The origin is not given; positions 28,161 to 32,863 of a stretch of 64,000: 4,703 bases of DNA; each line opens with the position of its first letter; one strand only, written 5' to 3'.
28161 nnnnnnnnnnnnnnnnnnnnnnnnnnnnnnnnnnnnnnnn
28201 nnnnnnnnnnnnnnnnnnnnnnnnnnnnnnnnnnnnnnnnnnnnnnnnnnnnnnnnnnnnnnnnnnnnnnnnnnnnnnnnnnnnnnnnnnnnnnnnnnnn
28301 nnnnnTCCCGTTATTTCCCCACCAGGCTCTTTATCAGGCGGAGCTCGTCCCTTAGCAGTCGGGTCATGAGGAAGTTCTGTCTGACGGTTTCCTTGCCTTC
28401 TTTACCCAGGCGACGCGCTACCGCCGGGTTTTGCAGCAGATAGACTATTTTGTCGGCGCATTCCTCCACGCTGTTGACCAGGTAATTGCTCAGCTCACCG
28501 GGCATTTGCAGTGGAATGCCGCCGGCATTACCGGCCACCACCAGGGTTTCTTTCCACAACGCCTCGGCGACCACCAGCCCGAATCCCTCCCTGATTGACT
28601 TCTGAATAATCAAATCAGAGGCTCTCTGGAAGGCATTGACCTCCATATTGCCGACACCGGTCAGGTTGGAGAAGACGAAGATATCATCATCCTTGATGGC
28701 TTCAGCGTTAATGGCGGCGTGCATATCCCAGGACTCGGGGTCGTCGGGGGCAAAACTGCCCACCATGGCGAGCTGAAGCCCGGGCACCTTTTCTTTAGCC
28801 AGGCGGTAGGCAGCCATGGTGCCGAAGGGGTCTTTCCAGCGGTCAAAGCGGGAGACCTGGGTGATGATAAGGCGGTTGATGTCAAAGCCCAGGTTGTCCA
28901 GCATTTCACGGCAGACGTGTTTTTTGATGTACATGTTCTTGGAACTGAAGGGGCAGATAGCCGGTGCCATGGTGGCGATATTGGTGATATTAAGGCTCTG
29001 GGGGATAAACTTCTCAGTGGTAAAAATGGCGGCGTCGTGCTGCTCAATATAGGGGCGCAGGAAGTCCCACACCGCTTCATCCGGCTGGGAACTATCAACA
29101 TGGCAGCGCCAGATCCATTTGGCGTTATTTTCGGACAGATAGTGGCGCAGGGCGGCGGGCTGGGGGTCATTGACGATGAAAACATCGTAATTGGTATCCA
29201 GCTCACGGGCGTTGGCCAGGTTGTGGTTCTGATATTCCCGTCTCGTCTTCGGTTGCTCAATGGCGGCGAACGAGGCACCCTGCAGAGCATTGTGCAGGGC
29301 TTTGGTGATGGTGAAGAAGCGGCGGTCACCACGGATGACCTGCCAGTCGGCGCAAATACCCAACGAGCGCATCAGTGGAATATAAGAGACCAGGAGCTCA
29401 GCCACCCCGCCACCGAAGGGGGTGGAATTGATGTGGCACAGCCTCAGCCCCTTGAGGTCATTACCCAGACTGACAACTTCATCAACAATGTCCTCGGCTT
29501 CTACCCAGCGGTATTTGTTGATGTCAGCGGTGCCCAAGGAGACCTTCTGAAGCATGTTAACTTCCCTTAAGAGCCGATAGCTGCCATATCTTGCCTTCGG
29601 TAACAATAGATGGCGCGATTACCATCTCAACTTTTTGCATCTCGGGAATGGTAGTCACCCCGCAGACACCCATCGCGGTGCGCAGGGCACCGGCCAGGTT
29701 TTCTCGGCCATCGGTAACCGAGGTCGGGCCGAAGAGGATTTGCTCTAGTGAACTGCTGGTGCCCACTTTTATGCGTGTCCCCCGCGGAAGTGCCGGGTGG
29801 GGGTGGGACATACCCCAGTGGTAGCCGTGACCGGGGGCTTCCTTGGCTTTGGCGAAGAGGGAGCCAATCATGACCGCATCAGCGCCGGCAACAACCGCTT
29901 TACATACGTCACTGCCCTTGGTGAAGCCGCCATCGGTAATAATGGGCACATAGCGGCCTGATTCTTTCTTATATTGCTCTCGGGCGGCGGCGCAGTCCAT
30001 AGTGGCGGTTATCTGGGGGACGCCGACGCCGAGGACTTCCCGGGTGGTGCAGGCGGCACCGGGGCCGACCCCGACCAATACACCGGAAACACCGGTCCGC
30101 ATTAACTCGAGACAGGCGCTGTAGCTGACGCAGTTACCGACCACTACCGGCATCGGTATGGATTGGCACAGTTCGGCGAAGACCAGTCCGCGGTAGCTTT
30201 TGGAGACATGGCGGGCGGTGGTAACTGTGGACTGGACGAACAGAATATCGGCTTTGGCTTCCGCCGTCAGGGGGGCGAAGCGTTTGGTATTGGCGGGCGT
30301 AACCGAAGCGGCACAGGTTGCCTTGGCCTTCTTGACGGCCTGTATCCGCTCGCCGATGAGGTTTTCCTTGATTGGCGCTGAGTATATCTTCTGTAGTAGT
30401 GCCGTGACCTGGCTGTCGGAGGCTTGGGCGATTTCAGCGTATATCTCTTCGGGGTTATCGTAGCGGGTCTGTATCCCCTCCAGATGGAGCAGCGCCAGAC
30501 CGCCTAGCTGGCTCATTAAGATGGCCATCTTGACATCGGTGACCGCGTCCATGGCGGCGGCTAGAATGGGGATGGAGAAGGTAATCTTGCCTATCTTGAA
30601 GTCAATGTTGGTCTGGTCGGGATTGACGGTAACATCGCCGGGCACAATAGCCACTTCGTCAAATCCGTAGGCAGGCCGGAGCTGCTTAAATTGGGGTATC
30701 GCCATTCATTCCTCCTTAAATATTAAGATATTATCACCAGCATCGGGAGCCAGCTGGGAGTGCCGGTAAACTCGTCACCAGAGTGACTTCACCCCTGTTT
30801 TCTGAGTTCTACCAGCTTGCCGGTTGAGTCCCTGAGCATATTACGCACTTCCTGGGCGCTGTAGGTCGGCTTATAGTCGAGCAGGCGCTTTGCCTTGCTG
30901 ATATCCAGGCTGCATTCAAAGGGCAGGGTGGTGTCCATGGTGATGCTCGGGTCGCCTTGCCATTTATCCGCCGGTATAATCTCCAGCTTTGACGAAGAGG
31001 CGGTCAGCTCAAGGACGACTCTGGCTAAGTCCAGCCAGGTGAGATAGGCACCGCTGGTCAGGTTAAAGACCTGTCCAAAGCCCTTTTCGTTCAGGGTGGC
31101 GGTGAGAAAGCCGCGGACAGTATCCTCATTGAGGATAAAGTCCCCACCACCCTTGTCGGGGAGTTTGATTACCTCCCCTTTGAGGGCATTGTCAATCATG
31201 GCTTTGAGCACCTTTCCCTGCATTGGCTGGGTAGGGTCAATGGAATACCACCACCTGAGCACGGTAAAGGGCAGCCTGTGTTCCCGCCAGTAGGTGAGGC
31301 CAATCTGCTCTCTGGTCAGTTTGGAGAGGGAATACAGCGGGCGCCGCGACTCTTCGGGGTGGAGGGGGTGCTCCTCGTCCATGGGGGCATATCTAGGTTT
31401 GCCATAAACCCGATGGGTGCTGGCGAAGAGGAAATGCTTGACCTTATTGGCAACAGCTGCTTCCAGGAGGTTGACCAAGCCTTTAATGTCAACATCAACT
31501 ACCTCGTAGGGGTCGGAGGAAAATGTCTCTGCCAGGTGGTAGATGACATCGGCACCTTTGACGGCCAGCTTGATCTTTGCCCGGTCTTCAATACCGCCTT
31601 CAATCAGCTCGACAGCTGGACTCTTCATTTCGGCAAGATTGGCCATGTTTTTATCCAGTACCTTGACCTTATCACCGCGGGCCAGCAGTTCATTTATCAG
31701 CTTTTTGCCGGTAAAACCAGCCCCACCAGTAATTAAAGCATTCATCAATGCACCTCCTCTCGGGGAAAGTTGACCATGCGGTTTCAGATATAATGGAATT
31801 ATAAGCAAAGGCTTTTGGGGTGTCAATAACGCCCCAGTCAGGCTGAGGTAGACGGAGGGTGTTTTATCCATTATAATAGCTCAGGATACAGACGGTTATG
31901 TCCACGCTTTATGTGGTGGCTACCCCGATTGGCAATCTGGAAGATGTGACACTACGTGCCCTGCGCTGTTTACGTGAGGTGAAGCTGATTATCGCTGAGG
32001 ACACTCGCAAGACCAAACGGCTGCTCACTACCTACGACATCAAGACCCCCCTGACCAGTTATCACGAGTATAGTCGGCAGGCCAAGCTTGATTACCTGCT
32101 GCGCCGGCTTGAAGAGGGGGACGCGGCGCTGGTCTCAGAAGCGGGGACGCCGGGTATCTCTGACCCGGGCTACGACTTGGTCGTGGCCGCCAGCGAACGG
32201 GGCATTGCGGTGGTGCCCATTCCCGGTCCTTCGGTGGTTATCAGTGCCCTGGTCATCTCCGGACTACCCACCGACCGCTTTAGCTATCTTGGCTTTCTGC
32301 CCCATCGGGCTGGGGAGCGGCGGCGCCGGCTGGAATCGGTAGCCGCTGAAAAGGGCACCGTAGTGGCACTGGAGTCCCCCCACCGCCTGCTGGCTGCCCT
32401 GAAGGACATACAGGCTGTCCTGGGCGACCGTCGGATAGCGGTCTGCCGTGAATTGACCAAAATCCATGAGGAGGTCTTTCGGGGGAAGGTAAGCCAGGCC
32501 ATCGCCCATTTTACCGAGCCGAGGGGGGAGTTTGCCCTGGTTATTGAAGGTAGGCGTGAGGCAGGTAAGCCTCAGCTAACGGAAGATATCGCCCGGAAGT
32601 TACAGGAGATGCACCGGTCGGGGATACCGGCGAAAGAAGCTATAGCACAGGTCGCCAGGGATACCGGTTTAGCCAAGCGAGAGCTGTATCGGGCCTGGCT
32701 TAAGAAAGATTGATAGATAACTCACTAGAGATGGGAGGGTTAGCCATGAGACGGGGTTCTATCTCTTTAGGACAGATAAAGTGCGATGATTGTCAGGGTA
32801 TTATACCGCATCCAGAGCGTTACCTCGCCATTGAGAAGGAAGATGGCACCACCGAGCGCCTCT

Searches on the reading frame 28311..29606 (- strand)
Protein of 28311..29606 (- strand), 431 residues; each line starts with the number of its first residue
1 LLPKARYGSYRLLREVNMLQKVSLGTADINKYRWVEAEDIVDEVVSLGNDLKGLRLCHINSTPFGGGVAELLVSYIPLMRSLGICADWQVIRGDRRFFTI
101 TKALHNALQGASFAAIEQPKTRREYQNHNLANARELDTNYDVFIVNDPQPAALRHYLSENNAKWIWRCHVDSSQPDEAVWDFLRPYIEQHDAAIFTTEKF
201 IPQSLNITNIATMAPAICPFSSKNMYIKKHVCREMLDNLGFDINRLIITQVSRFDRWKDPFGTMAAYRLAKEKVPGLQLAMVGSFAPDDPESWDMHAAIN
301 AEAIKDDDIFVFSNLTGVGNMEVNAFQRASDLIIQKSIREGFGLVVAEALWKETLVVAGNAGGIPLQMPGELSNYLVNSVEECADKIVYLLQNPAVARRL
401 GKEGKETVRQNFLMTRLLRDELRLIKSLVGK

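Call 22: search_protein_families(library=ncbifam, proteins=[window:28311-29606:-], max_evalue=1e-8)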
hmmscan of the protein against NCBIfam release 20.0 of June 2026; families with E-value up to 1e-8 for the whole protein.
window:28311-29606:- (431 aa): 5 families
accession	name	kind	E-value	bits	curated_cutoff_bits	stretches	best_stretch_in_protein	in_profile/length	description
NF041139.1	TreT_Thcocales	equivalog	4.4e-115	384.8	775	1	24-427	9-411/412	trehalose synthase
TIGR03999.1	thiol_BshA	equivalog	2.6e-16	59.5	273.7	1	182-419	137-364/375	N-acetyl-alpha-D-glucosaminyl L-malate synthase BshA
TIGR02149.1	glgA_Coryne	subfamily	7.1e-13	48.4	302.4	1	232-426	191-388/391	glycogen synthase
TIGR03449.1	mycothiol_MshA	equivalog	2.3e-09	36.7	462.5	1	235-407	210-383/406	D-inositol-3-phosphate glycosyltransferase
TIGR03088.1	stp2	hypoth_equivalog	3.6e-09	36.2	409.05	1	234-424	183-369/374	TIGR03088 family PEP-CTERM/XrtA system glycosyltransferase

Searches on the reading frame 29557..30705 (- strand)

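Call 22: search_protein_families(library=ncbifam, proteins=[window:29557-30705:-], max_evalue=1e-8)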
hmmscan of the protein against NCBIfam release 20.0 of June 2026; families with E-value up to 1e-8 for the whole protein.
window:29557-30705:- (382 aa): 11 families
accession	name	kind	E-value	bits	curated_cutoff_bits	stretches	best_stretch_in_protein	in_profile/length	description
TIGR01304.1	IMP_DH_rel_2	equivalog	9.7e-128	426.5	342.1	1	6-363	6-365/365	GuaB3 family IMP dehydrogenase-related protein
TIGR01302.1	IMP_dehydrog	equivalog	1.2e-47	162.8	481.5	2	127-294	211-369/450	IMP dehydrogenase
NF005311.0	PRK06843.1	equivalog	4.4e-35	121.4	779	1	9-292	6-296/404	inosine 5-monophosphate dehydrogenase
NF005493.0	PRK07107.1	equivalog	5e-31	107.8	585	1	130-293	233-393/502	IMP dehydrogenase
NF005869.0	PRK07807.1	equivalog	3.4e-29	102.2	549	1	113-293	202-371/479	GuaB1 family IMP dehydrogenase-related protein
NF052358.1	GMPRedGuaB1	equivalog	1.5e-28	100.2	675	1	113-293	202-371/479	GMP reductase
TIGR01303.1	IMP_DH_rel_1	equivalog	2.2e-26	92.8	562.75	1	148-293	234-369/475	GuaB1 family IMP dehydrogenase-related protein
NF003470.0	PRK05096.1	equivalog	6.9e-24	84.6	397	1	101-293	72-254/347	GMP reductase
NF003966.0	PRK05458.1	equivalog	3.6e-23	82.4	344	1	160-364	117-317/327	GMP reductase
TIGR01305.1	GMP_reduct_1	equivalog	9.6e-23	80.7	492.15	1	187-292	153-252/343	GMP reductase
TIGR01306.1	GMP_reduct_2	equivalog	7.6e-18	65.1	465.65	1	181-294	133-240/321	GMP reductase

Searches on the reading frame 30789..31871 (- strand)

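Call 22: search_protein_families(library=ncbifam, proteins=[window:30789-31871:-], max_evalue=1e-8)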
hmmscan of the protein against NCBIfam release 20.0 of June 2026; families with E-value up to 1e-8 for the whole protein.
window:30789-31871:- (360 aa): 13 families
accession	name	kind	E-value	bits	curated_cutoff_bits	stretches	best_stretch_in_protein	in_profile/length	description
TIGR04180.1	EDH_00030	hypoth_equivalog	1.8e-34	119.2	475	1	46-337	2-296/297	NAD-dependent 4,6-dehydratase LegB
TIGR03466.1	HpnA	hypoth_equivalog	4.3e-23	81.7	367.65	1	43-203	1-163/327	hopanoid-associated sugar epimerase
TIGR01181.1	dTDP_gluc_dehyt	equivalog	3.6e-21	75.6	365.1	1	45-294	2-265/321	dTDP-glucose 4,6-dehydratase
TIGR01179.1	galE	equivalog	3.3e-20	72.2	262.3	1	46-209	3-175/332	UDP-glucose 4-epimerase GalE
NF052578.1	StrlDmthSdmBMthl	equivalog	5e-17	62.6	600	1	43-300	1-255/328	sterol demethylase protein SdmB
NF008872.0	PRK11908.1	equivalog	6.8e-14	51.7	294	1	44-291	3-272/349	bifunctional UDP-4-keto-pentose/UDP-xylose synthase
NF042422.1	oxyalk_red_OleD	equivalog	9.5e-14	51.5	580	1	43-158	1-116/329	2-alkyl-3-oxoalkanoate reductase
NF043036.1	ErythonDh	equivalog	2e-13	50.2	325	1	43-175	1-148/321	D-erythronate dehydrogenase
NF042423.1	oxyalk_red_Shew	equivalog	1.5e-12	47.2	580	1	43-169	9-136/331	2-alkyl-3-oxoalkanoate reductase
TIGR02197.1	heptose_epim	equivalog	2.2e-12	46.8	274.6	1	46-300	2-270/316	ADP-glyceromanno-heptose 6-epimerase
NF041293.1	G6PDh_Azf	equivalog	5e-12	45.8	400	1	45-206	5-178/252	NAD-dependent glucose-6-phosphate dehydrogenase Azf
NF007956.0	PRK10675.1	subfamily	6.1e-10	38.7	394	1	43-191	1-160/338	UDP-glucose 4-epimerase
NF005998.1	PRK08125.1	equivalog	2.5e-09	36.1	777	1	44-214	317-497/649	bifunctional UDP-4-amino-4-deoxy-L-arabinose formyltransferase/UDP-glucuronic acid oxidase ArnA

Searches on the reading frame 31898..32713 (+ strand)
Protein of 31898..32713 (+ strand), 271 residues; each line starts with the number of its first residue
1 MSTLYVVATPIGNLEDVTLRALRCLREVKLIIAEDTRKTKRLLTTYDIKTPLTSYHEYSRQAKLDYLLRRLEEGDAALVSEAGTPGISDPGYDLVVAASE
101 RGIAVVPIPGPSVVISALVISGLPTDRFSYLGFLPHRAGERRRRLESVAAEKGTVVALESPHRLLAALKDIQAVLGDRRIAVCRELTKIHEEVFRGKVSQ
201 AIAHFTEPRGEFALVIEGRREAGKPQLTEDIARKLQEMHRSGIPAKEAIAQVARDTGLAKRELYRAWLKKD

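Call 22: search_protein_families(library=ncbifam, proteins=[window:31898-32713:+], max_evalue=1e-8)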
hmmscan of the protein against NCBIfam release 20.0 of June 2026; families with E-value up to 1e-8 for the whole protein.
window:31898-32713:+ (271 aa): 2 families
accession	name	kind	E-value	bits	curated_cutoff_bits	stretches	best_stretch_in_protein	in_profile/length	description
TIGR00096.1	TIGR00096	equivalog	6.9e-82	274.9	167.9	1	4-268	2-272/275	16S rRNA (cytidine(1402)-2'-O)-methyltransferase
NF011570.0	PRK14994.1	equivalog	2.2e-67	227.3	502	1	2-269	12-283/287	16S rRNA (cytidine(1402)-2'-O)-methyltransferase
